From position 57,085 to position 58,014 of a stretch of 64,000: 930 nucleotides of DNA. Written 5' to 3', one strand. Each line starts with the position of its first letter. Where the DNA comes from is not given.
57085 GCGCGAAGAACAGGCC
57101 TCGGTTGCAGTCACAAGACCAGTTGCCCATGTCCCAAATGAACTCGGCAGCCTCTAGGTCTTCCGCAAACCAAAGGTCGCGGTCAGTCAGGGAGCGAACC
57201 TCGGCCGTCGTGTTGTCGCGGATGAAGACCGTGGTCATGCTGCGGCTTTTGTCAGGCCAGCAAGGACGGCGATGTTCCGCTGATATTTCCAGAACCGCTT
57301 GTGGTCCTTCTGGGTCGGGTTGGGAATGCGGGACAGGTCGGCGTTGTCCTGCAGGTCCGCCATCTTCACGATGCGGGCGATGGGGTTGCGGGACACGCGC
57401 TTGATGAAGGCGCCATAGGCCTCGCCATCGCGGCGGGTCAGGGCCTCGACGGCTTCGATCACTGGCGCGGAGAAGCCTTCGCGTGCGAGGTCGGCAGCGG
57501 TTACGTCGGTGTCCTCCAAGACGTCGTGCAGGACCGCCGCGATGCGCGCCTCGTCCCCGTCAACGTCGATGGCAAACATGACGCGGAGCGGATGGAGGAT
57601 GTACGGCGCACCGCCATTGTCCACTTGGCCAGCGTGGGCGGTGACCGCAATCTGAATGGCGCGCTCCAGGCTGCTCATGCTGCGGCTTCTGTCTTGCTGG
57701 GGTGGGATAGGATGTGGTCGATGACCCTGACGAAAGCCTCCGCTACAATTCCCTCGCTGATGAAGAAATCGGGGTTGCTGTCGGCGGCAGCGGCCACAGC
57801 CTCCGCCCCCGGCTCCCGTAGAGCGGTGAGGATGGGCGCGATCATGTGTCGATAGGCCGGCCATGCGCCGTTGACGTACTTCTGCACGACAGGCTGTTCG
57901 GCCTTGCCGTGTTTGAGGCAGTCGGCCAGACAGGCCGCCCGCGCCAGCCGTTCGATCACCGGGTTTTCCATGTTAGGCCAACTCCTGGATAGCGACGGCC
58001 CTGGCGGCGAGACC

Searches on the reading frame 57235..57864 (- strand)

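Call 45: search_protein_families(library=pfam, proteins=[window:57235-57864:-], max_evalue=0.001)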
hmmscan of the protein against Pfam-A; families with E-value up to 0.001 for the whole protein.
window:57235-57864:- (209 aa): 1 family
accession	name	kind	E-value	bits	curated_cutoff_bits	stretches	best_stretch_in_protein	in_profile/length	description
PF13328.12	HD_4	-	4.4e-07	30.2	27.2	1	69-145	1-77/156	HD domain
